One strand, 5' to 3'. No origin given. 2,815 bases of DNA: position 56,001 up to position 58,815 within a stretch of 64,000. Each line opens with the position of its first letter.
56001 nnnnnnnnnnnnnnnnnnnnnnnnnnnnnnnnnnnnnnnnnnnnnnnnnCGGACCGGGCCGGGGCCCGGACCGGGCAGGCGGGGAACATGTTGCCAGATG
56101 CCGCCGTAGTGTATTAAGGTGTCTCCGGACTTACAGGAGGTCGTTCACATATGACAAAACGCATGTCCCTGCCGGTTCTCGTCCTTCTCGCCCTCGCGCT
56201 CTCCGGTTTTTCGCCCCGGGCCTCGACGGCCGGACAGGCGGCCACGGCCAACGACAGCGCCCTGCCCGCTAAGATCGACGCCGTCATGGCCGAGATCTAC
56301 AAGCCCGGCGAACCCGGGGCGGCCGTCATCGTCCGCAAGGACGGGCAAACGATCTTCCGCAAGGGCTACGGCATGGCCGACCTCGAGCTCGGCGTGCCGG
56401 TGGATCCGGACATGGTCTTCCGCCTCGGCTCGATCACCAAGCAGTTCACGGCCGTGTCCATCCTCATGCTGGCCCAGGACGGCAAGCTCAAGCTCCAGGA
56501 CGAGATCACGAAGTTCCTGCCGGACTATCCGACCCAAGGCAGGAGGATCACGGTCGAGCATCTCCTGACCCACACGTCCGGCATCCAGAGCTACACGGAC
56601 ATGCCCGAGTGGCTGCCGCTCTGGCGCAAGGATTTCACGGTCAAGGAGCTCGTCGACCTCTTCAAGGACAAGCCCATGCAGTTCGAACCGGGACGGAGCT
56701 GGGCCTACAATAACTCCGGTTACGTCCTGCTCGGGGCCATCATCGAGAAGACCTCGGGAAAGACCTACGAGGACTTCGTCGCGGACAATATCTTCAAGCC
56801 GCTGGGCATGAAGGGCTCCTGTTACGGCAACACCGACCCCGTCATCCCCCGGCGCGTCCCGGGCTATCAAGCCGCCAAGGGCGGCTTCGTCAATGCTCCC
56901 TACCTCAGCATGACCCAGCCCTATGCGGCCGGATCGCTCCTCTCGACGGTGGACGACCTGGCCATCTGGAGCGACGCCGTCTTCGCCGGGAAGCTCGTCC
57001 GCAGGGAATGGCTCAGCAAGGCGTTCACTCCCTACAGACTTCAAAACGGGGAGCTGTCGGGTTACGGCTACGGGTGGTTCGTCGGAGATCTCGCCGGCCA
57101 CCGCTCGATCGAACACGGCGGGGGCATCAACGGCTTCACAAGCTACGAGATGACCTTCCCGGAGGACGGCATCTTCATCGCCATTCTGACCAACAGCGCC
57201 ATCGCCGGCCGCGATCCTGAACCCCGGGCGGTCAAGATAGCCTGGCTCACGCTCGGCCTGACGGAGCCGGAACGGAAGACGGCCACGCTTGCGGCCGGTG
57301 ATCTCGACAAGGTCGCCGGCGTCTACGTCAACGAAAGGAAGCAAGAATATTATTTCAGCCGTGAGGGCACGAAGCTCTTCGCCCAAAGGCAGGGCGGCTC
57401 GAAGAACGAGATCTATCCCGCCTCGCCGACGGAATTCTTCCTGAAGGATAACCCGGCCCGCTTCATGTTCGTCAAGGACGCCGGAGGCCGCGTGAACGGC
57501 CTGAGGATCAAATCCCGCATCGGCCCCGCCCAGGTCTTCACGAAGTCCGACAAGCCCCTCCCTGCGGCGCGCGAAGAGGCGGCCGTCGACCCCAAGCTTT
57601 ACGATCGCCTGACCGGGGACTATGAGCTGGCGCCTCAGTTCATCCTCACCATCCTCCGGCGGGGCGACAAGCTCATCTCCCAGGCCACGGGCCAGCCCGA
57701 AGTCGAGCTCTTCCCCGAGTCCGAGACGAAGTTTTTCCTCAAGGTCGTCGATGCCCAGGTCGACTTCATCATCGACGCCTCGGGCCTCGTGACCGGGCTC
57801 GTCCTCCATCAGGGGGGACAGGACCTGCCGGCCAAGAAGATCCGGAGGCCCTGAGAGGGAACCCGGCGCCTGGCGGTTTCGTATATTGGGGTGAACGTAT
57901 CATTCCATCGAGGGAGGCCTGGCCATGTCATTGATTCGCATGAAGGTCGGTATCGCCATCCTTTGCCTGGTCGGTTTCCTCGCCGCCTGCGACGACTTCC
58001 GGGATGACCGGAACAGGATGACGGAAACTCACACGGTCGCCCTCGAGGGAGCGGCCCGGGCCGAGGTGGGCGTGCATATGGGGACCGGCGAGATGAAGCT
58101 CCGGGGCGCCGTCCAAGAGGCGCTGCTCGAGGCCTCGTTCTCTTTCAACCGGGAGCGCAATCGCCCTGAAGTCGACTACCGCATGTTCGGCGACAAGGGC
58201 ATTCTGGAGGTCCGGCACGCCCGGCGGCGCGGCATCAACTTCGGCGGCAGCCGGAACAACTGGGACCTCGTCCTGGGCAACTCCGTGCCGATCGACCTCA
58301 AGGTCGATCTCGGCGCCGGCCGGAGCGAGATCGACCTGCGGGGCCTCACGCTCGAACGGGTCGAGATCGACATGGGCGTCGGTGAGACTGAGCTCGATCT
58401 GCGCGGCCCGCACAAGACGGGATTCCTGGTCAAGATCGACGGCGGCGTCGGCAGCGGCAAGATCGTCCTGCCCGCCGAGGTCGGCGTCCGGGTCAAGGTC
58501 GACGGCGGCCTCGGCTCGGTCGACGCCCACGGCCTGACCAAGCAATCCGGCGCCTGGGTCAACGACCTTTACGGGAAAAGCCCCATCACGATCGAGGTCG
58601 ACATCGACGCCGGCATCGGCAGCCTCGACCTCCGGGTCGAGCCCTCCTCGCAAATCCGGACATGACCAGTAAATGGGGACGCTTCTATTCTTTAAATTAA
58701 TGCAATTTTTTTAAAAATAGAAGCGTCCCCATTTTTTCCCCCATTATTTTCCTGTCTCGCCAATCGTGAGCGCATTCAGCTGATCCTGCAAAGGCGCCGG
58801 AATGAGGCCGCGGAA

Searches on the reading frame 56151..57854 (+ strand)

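Call 6: search_protein_families(library=pfam, proteins=[window:56151-57854:+])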
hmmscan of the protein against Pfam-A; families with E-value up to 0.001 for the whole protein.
window:56151-57854:+ (567 aa): 2 families
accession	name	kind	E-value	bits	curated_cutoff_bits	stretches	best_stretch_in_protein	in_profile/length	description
PF00144.29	Beta-lactamase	-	5.9e-77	259.5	27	1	51-357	11-318/329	Beta-lactamase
PF11954.13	DUF3471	-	3.3e-18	66.4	29.3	2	474-553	2-89/103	Domain of unknown function (DUF3471)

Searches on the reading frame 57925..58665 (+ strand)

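Call 6: search_protein_families(library=pfam, proteins=[window:57925-58665:+])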
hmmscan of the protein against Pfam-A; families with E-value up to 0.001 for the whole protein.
window:57925-58665:+ (246 aa): 2 families
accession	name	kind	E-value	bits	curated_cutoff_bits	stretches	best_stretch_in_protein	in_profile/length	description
PF17115.11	Toast_rack_N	-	1.1e-16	61.3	22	1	42-131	2-92/92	N-terminal domain of toast_rack, DUF2154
PF09922.15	LiaF-like_C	-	8.8e-05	22.8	29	1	141-233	12-111/114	Cell wall-active antibiotics response LiaF, C-terminal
